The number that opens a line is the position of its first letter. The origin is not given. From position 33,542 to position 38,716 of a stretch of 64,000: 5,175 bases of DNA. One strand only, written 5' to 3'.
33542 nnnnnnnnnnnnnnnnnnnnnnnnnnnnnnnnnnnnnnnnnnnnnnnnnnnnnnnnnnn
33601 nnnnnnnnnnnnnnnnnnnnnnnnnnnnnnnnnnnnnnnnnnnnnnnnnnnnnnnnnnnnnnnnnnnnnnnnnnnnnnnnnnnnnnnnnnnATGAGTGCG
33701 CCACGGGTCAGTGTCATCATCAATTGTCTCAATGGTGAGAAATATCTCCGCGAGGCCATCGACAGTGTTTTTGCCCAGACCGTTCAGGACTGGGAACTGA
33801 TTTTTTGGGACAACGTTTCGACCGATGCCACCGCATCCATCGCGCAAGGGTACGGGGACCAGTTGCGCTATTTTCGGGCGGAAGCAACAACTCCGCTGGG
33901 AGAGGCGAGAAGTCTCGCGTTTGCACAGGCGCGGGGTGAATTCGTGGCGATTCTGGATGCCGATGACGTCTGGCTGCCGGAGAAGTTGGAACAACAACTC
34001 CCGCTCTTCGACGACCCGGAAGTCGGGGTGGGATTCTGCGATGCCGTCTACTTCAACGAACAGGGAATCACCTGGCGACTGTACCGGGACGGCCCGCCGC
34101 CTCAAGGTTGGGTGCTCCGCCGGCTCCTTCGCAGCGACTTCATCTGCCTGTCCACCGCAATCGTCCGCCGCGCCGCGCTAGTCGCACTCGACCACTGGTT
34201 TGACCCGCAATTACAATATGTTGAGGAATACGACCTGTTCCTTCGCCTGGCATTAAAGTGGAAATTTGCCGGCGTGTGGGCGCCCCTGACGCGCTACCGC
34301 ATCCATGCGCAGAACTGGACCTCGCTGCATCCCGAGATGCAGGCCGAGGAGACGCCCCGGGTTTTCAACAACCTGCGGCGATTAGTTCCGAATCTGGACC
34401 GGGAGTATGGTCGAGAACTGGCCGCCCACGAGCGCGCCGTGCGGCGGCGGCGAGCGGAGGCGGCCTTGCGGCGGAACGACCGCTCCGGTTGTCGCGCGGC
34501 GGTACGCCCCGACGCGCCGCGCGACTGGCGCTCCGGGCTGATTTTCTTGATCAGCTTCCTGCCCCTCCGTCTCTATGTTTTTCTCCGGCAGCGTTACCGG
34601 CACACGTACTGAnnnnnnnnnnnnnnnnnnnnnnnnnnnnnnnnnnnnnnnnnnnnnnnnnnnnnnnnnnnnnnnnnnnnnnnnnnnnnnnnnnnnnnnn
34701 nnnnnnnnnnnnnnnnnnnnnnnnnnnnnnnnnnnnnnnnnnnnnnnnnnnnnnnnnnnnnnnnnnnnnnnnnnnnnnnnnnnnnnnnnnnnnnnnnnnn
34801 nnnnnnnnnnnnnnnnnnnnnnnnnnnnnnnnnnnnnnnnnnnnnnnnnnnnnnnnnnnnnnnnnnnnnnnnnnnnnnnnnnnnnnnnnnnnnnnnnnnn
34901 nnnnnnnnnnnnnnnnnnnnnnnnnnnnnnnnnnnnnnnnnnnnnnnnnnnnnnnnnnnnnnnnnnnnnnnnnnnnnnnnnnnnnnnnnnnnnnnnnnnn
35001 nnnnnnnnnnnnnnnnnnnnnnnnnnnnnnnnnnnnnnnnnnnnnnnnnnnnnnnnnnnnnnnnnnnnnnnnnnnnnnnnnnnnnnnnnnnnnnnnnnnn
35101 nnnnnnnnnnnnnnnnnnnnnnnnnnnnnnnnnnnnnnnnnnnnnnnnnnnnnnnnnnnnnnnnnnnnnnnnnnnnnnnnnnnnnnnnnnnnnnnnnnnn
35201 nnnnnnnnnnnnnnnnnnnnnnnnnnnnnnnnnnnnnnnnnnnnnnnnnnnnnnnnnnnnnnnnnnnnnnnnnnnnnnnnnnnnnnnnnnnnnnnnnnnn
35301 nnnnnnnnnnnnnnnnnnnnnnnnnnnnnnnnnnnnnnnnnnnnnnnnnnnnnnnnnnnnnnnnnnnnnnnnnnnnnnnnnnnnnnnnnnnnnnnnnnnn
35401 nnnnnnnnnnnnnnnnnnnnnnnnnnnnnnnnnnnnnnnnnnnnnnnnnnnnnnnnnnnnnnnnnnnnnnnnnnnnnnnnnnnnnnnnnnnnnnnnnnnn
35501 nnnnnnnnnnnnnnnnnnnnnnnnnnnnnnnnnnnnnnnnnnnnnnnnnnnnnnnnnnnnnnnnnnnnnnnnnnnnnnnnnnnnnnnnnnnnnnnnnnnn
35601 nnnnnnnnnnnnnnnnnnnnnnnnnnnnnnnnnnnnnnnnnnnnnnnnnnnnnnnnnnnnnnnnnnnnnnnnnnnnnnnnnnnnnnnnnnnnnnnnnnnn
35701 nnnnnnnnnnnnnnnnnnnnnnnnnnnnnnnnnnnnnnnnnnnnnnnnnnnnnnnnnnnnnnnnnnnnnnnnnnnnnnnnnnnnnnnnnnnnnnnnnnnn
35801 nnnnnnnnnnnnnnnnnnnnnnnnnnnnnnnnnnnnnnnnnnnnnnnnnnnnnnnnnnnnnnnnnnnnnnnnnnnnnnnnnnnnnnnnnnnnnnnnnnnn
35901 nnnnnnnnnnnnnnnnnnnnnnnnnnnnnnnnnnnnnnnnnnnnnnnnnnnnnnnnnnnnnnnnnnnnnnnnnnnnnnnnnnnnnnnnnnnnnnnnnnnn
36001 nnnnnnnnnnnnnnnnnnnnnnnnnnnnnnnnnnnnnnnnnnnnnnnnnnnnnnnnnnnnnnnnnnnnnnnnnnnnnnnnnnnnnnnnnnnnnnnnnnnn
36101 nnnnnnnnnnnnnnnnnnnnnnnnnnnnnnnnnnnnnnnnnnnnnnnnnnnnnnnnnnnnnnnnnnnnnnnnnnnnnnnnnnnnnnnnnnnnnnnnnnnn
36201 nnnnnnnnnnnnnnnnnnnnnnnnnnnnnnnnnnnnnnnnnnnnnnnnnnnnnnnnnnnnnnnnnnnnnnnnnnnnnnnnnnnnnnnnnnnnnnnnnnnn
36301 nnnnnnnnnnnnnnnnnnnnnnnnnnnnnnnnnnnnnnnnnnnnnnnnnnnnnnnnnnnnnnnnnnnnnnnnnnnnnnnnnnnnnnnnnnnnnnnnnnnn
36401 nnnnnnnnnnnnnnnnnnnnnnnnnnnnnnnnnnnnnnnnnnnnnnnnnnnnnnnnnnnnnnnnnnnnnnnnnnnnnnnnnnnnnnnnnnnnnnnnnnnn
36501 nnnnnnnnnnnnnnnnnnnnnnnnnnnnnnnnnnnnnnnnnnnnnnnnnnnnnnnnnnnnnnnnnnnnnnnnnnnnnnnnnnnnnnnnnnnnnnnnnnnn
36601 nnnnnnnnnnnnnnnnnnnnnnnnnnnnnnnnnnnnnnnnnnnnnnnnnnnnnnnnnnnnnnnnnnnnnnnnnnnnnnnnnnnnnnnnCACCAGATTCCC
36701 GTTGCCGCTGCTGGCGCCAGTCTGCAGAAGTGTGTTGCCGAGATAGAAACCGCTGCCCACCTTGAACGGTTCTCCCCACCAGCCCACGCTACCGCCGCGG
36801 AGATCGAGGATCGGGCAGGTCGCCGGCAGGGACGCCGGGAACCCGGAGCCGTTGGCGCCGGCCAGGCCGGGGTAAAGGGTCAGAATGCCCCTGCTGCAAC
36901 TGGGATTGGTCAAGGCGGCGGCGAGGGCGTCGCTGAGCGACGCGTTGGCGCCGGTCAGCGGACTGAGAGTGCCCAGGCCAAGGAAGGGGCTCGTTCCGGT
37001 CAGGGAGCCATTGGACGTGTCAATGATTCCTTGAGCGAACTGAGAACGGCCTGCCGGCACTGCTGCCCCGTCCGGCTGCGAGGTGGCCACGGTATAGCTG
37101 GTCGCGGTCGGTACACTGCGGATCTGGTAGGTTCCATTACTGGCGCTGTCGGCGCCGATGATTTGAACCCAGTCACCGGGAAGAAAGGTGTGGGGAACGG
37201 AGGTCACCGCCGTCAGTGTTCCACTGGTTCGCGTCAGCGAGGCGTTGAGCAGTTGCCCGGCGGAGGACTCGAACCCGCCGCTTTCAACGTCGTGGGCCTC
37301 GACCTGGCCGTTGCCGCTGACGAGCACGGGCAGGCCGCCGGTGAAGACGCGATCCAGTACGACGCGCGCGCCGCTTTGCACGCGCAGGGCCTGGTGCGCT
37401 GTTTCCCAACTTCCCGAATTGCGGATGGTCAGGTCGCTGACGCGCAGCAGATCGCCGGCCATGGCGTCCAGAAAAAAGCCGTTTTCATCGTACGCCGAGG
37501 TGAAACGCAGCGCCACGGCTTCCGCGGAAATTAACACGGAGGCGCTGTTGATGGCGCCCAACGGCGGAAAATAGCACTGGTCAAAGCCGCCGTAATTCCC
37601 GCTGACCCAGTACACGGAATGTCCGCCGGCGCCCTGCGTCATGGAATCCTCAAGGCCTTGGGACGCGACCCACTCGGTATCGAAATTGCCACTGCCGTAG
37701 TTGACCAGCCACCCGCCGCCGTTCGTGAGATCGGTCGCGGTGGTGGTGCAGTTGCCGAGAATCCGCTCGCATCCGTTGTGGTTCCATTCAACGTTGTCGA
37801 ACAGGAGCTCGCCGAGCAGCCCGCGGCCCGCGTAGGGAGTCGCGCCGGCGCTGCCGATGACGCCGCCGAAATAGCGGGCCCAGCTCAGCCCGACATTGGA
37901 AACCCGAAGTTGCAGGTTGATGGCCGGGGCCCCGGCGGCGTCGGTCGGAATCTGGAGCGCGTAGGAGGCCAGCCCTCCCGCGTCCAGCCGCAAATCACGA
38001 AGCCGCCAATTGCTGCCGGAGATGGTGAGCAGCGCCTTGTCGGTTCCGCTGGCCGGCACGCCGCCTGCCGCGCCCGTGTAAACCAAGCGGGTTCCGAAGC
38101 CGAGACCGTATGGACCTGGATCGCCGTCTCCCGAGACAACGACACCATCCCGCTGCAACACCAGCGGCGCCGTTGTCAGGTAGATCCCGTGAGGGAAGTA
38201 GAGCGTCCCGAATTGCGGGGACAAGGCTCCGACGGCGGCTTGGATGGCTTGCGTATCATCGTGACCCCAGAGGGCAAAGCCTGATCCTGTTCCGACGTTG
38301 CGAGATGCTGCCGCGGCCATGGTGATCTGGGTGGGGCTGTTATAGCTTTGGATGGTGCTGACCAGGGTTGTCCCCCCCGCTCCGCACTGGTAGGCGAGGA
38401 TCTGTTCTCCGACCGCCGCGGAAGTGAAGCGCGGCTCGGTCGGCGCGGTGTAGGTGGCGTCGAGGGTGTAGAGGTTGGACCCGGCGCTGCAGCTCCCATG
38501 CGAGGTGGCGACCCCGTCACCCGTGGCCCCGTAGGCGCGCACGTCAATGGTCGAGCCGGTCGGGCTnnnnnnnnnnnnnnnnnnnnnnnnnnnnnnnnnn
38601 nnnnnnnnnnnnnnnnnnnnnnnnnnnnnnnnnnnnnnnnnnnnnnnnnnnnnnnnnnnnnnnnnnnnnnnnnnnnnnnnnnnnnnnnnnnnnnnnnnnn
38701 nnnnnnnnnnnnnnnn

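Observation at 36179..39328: Antisense tailspike-like secreted protein inside the glycan locus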

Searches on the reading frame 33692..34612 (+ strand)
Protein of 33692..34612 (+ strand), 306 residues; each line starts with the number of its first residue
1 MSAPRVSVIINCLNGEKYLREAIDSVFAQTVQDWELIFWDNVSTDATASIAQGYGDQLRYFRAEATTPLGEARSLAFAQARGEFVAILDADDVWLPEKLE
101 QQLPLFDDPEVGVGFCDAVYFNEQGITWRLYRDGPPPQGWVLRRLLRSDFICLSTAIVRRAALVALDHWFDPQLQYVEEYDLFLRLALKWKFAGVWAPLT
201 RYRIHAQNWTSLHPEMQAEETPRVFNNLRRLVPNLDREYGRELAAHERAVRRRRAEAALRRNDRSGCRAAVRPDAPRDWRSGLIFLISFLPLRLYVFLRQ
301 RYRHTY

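Call 8: search_protein_families(library=pfam, proteins=[window:33692-34612:+], max_evalue=0.001)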
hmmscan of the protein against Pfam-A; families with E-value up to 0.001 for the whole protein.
window:33692-34612:+ (306 aa): 3 families
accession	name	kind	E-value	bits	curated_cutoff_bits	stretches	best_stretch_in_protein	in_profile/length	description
PF00535.33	Glycos_transf_2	-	5e-29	101.8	23.3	1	7-132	1-130/168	Glycosyl transferase family 2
PF13641.12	Glyco_tranf_2_3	-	1.3e-12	48.7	27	1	4-113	1-118/230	Glycosyltransferase like family 2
PF10111.15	Glyco_tranf_2_2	-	2.8e-10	40.6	27.3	1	7-210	1-223/276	Glycosyltransferase like family 2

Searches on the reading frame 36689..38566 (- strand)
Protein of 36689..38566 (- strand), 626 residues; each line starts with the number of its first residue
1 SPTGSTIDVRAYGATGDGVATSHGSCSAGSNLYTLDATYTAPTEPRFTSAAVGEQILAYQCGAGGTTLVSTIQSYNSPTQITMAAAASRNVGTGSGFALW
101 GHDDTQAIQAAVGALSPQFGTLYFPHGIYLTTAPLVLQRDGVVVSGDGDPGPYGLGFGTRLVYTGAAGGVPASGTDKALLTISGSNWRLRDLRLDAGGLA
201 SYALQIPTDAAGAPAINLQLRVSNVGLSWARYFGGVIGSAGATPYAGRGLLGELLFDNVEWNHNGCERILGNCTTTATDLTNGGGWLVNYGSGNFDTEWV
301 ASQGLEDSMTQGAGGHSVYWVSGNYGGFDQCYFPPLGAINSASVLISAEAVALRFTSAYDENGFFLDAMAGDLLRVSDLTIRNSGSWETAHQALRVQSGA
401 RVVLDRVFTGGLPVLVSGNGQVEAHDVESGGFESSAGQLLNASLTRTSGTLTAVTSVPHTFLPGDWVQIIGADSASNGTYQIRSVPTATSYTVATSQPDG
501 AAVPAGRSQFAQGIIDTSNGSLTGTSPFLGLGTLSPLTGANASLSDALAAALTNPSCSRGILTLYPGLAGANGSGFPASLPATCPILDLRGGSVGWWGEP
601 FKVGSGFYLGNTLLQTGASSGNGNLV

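Call 36: find_homologous_proteins(query=A2, max_evalue=0.001)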
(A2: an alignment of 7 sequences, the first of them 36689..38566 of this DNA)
Query A2 (7 sequences) (626 aa, profile of the alignment): 1 proteins with E <= 0.001 among 8000 candidates.
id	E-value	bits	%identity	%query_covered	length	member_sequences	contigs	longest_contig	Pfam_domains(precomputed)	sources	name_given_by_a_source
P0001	1.3e-222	759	100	100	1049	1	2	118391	PF12708.13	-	-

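Call 58: predict_structure(alignment_id=A2)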
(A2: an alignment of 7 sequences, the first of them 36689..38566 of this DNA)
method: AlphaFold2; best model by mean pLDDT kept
length: 626 residues; sequences in the alignment: 7
mean_pLDDT: 76.2   pTM: 0.79
mean pLDDT of the five models: 76.2, 76.1, 75.9, 73.9, 73.7
residues with pLDDT >= 90: 117; 70-90: 341; 50-70: 108; < 50: 60
segments of 3 or more residues with pLDDT < 50: 1-3, 92-94, 151-156, 210-214, 268-270, 307-310, 435-437, 520-525, 539-541, 603-609, 611-626
pLDDT, mean of each block of 10 residues (from residue 1): 69 91 78 77 80 90 79 93 79 66 96 78 92 89 78 56 91 90 85 89 81 55 87 88 66 83 66 63 86 79 61 75 84 73 79 80 80 78 60 79 79 75 71 57 87 87 84 75 91 85 76 73 57 65 72 76 80 76 79 76 48 35 30
secondary structure, 60 per line:
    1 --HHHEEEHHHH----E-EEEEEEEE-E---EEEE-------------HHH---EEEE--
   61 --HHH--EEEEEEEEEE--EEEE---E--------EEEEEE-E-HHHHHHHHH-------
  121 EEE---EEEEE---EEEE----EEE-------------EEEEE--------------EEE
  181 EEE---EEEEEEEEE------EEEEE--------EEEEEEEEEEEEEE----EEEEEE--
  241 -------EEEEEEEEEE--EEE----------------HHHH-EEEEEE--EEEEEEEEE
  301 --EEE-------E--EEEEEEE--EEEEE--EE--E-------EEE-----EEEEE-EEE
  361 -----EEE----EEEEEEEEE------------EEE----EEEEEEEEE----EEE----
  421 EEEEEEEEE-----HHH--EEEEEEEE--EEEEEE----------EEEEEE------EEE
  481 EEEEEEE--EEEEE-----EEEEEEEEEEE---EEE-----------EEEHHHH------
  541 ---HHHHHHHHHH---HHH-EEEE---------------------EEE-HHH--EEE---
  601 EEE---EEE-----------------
elements in order: E6-8 H9-12 E19-26 E32-35 E55-58 E68-77 E80-83 E96-101 H105-113 E121-123 E127-131 E135-138 E143-145 E159-163 E178-183 E187-195 E202-206 E215-228 E233-238 E248-257 E260-262 H279-282 E284-289 E292-300 E303-305 E316-322 E325-329 E344-346 E352-356 E358-360 E366-368 E373-381 E394-396 E401-409 E414-416 E421-429 E440-447 E450-455 E466-471 E478-487 E490-494 E500-510 E514-516 E528-530 H531-534 H544-553 E561-564 E586-588 E595-597 E601-603 E607-609

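Call 63: fold_search(model_id=the predicted structure, library=pdb)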
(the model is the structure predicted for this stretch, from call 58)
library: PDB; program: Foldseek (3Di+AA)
matches with E <= 10: 742; with E <= 0.001: 43
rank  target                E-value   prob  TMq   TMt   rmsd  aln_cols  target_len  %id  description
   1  4ru4_A                1.4e-07  1.00  0.19  0.20  18.6       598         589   12  Crystal structure of the tailspike protein gp49 from Pseudomonas phage LKA1 (released 2015-11-18)
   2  7chu_A                1.7e-07  1.00  0.31  0.37  10.3       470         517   13  Geobacillus virus E2 - ORF18 (released 2021-04-14)
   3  4ru4_B                2.1e-07  1.00  0.18  0.18  18.8       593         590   11  Crystal structure of the tailspike protein gp49 from Pseudomonas phage LKA1 (released 2015-11-18)
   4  4ru5_A                1.4e-06  1.00  0.22  0.23  19.2       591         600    9  Crystal Structure of the Pseudomonas phage phi297 tailspike gp61 (released 2015-11-18)
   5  2vbe                  1.9e-06  1.00  0.29  0.35  14.2       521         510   13  Tailspike protein of bacteriophage Sf6 (released 2008-04-22)
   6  4ru5_C                2.5e-06  0.99  0.15  0.16  18.7       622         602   10  Crystal Structure of the Pseudomonas phage phi297 tailspike gp61 (released 2015-11-18)
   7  2vbm_A                4.1e-06  1.00  0.23  0.28  15.9       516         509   13  Tailspike protein of bacteriophage Sf6 complexed with tetrasaccharide (released 2008-04-22)
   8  6w4q_D                1.0e-05  1.00  0.32  0.27  19.4       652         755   10  Crystal structure of full-length tailspike protein 2 (TSP2, ORF211) ) from Escherichia coli O157:H7 bacteriophage CAB1 (released 2021-01-20)
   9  4y9v_A                1.2e-05  1.00  0.24  0.25  19.4       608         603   10  Gp54 tailspike of Acinetobacter baumannii bacteriophage AP22 in complex with A. baumannii capsular saccharide (released 2017-02-01)
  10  2vbk                  1.3e-05  1.00  0.20  0.24  16.1       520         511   13  NATIVE TAILSPIKE PROTEIN OF BACTERIOPHAGE SF6 (released 2008-04-01)
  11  8iq5_A                1.7e-05  1.00  0.30  0.33  18.2       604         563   12  Crystal structure of trimeric K2-2 TSP (released 2024-02-21)
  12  5zru_A                2.2e-05  1.00  0.27  0.29  12.8       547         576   12  Crystal structure of Agl-KA catalytic domain (released 2019-10-23)
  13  8iqe_B                2.3e-05  1.00  0.34  0.39  17.6       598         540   12  Crystal structure of tetrameric K2-2 TSP (released 2024-02-21)
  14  7c7d_A                2.8e-05  1.00  0.23  0.26  14.5       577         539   11  Crystal structure of the catalytic unit of thermostable GH87 alpha-1,3-glucanase from Streptomyces thermodiastaticus s (released 2020-11-11)
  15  6w4q_E                3.7e-05  1.00  0.33  0.28  17.9       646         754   10  Crystal structure of full-length tailspike protein 2 (TSP2, ORF211) ) from Escherichia coli O157:H7 bacteriophage CAB1 (released 2021-01-20)
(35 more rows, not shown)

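Call 91: search_solved_structures(query=A2, max_evalue=1, show_alignments=3)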
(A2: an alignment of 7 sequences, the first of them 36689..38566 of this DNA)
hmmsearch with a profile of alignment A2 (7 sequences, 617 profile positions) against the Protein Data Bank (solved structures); distinct sequences matched with E-value up to 1: 5.
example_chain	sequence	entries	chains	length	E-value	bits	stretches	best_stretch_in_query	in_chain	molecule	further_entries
3zpp_A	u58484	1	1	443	0.009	17.6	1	94-134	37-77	CELL WALL SURFACE ANCHOR FAMILY PROTEIN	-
28ye_O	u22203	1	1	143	0.015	16.9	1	21-95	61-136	Large ribosomal subunit protein uL22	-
8eci_1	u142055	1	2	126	0.035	15.6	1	15-94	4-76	Decoration protein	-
1h80_A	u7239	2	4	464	0.64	11.5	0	94-123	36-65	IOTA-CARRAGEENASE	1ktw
3lmw_A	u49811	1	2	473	0.65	11.5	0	94-123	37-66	Iota-carrageenase, CgiA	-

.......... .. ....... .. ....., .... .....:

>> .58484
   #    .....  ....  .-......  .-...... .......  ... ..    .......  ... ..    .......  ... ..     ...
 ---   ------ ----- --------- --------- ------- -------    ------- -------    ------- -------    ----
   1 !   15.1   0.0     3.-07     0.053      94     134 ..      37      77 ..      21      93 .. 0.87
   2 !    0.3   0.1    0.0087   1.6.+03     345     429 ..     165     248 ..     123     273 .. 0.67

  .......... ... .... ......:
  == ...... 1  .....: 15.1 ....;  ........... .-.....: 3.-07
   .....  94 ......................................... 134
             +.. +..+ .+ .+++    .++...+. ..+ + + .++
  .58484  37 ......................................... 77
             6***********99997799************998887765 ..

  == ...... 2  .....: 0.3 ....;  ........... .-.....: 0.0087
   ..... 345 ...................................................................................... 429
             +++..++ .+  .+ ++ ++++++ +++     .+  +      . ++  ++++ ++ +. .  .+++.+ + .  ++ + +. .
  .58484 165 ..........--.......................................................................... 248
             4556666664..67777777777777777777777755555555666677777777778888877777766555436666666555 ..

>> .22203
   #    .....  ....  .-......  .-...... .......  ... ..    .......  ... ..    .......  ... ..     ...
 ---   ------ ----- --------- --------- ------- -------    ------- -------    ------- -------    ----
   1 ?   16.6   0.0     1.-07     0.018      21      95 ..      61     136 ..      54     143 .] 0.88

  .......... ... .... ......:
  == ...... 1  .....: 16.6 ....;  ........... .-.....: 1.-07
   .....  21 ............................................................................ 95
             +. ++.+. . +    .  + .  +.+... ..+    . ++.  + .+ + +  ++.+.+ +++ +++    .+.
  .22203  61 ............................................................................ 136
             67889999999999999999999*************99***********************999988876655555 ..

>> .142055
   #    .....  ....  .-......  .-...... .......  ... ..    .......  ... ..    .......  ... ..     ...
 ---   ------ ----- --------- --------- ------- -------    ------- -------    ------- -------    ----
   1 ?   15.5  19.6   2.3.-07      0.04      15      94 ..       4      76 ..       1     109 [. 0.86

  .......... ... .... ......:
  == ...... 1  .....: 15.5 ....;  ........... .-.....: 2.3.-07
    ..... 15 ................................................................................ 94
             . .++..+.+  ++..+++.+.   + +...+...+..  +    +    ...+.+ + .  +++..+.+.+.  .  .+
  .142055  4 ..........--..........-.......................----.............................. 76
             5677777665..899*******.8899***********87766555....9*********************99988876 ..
